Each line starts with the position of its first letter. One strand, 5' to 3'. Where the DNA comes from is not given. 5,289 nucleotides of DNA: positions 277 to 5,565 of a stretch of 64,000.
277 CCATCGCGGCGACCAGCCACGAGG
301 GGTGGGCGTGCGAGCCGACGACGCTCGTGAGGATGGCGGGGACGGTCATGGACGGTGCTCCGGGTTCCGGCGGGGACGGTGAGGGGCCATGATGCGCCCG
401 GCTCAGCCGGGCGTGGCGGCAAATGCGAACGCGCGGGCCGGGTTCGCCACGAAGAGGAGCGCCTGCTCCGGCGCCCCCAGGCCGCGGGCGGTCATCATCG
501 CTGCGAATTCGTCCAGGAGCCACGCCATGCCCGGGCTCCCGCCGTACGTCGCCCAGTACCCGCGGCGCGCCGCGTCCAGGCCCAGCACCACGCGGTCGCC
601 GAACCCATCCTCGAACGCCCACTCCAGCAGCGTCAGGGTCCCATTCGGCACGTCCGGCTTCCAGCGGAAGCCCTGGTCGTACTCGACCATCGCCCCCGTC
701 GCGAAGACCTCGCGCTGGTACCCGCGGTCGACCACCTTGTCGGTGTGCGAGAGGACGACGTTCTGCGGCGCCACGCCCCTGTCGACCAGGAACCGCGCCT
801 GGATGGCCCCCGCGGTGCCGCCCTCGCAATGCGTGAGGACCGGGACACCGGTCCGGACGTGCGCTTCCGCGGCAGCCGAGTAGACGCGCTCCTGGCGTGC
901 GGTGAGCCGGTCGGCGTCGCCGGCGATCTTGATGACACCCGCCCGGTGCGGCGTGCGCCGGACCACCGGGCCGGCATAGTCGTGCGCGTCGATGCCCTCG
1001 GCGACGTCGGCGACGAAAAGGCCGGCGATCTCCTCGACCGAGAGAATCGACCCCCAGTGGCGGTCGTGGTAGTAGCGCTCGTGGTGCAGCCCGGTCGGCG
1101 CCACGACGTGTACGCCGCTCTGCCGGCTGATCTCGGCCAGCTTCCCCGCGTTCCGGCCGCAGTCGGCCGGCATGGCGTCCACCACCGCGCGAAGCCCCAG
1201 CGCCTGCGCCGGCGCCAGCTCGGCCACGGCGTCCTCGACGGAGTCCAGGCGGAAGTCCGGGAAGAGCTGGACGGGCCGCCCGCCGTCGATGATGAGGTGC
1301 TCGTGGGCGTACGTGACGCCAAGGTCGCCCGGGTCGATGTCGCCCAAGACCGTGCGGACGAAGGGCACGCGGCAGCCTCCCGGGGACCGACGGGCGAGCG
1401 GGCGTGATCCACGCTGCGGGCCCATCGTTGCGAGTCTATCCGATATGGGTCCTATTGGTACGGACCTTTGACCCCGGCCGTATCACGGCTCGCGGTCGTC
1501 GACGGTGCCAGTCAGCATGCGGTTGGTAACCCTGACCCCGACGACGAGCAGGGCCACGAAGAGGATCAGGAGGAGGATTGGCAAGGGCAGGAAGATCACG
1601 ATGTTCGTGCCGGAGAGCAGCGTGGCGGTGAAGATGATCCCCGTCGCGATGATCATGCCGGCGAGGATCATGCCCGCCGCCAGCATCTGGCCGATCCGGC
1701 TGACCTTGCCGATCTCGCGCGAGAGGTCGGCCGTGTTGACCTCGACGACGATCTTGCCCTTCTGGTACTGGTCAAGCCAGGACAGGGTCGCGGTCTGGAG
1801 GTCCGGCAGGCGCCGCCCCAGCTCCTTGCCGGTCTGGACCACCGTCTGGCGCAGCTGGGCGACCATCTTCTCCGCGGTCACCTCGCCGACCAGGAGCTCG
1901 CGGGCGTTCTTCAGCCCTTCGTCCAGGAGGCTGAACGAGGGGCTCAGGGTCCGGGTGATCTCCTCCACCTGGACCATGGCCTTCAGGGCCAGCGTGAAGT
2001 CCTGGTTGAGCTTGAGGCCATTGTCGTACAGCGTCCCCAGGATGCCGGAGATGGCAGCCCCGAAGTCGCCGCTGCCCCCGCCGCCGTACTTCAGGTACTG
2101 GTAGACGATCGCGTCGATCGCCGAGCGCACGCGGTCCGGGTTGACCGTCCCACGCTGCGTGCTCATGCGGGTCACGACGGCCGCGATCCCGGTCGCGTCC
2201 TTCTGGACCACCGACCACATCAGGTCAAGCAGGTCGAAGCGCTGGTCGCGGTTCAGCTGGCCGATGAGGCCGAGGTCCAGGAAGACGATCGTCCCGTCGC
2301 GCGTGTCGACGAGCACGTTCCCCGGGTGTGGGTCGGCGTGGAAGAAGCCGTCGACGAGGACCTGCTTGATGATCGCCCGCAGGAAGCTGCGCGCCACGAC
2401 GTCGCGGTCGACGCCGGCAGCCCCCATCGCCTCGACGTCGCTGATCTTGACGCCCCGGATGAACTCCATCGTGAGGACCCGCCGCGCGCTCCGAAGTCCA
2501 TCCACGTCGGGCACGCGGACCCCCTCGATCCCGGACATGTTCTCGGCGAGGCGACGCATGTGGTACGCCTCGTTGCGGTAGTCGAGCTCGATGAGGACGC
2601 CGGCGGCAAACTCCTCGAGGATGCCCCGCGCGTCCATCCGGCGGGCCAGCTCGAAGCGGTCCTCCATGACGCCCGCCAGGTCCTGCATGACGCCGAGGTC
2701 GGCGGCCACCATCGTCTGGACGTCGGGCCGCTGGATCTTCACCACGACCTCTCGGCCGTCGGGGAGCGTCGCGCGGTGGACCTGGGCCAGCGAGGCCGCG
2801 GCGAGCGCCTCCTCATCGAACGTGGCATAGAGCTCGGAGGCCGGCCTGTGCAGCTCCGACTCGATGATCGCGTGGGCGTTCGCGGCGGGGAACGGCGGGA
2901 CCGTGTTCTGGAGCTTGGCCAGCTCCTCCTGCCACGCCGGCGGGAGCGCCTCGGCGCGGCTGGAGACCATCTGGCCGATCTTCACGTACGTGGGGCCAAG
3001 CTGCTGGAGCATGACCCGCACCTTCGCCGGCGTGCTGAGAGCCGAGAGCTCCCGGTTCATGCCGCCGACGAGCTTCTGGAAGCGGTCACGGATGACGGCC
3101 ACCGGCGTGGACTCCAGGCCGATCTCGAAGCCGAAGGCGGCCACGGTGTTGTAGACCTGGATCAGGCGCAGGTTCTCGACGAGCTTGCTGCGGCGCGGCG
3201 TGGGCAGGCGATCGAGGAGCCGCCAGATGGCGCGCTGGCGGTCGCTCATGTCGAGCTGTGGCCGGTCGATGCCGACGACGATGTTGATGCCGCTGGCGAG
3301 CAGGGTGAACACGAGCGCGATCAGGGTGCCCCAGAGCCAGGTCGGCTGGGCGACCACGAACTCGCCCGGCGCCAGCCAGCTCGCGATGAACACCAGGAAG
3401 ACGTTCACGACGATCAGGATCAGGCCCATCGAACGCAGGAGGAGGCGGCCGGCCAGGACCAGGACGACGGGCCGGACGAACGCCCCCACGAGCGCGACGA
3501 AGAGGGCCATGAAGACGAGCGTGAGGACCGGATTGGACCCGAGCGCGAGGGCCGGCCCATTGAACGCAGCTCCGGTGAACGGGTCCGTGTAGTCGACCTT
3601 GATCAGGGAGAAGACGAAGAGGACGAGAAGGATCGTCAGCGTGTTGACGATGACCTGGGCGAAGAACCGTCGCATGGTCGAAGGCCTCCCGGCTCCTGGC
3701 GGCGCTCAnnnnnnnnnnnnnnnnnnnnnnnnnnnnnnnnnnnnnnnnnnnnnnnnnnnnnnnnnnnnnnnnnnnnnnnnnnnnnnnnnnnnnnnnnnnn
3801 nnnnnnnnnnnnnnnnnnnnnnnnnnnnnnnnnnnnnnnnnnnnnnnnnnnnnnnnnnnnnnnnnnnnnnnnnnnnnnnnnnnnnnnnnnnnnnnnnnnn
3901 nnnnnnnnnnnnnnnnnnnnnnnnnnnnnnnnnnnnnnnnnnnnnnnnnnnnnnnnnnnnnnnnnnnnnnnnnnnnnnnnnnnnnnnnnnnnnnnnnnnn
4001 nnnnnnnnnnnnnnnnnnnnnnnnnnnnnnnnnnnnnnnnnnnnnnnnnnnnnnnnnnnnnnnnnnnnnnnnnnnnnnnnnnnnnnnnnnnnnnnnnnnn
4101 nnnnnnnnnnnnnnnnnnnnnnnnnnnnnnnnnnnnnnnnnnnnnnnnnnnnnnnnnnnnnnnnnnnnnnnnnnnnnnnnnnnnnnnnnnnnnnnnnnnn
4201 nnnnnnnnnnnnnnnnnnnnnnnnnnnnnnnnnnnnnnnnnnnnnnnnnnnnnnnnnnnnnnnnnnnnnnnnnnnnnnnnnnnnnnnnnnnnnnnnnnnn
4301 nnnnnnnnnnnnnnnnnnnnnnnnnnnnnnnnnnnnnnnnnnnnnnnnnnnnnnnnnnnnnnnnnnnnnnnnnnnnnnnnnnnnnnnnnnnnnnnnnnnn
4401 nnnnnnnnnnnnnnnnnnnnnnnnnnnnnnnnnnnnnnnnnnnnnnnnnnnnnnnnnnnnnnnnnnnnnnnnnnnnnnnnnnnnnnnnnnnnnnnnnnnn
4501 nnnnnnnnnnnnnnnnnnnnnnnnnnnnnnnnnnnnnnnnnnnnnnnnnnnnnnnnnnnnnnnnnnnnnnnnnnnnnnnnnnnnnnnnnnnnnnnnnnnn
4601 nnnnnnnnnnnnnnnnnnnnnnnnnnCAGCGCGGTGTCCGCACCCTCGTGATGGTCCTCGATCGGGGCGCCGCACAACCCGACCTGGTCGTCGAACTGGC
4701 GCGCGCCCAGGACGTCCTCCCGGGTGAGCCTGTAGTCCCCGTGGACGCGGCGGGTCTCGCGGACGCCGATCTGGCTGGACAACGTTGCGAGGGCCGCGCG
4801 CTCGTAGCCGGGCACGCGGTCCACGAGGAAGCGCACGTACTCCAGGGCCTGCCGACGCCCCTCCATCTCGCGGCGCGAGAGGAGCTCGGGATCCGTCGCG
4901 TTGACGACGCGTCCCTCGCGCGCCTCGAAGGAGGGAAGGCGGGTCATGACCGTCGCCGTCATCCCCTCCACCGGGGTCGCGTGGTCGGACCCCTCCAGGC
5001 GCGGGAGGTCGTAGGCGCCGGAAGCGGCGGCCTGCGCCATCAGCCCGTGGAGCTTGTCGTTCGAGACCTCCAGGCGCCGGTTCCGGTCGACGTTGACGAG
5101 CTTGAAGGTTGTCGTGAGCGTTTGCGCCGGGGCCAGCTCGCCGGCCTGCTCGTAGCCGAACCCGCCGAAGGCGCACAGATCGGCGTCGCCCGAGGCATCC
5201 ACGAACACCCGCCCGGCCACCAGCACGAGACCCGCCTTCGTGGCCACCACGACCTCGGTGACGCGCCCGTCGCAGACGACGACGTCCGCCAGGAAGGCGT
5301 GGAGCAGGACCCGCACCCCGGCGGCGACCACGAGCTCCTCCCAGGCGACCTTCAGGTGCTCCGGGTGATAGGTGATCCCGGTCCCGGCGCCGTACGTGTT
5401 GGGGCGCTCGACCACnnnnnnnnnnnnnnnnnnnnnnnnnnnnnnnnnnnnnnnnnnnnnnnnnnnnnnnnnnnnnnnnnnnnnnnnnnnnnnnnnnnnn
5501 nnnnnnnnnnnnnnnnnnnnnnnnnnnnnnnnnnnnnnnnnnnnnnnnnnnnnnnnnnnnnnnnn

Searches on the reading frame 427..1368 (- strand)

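Call 75: search_protein_families(library=pfam, max_evalue=0.001, proteins=[window:427-1368:-])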
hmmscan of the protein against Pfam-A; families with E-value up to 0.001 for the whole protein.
window:427-1368:- (314 aa): 1 family
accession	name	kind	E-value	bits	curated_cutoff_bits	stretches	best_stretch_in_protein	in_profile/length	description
PF02126.24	PTE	-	3.8e-41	141.9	22.4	1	11-314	1-297/298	Phosphotriesterase family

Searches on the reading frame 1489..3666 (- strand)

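Call 75: search_protein_families(library=pfam, max_evalue=0.001, proteins=[window:1489-3666:-])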
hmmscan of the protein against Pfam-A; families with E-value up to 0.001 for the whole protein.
window:1489-3666:- (726 aa): 4 families
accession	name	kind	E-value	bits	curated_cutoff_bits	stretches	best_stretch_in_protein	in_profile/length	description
PF03109.22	ABC1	-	1.7e-74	250.5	22.9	1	251-496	1-242/244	ABC1 atypical kinase-like domain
PF04020.18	Phage_holin_4_2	-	6.5e-06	27.1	28.8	1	1-120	3-102/105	Mycobacterial 4 TMS phage holin, superfamily IV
PF01636.29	APH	-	0.00041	20.6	23.2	1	421-469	147-198/239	Phosphotransferase enzyme family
PF01163.29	RIO1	-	0.00066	19.8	22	0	361-466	53-149/187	RIO domain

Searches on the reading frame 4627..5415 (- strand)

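Call 75: search_protein_families(library=pfam, max_evalue=0.001, proteins=[window:4627-5415:-])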
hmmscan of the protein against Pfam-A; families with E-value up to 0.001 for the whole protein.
window:4627-5415:- (263 aa): 1 family
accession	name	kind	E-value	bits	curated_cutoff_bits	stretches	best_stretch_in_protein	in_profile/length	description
PF12831.13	FAD_oxidored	-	1.7e-51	176.3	27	1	14-259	83-330/416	FAD dependent oxidoreductase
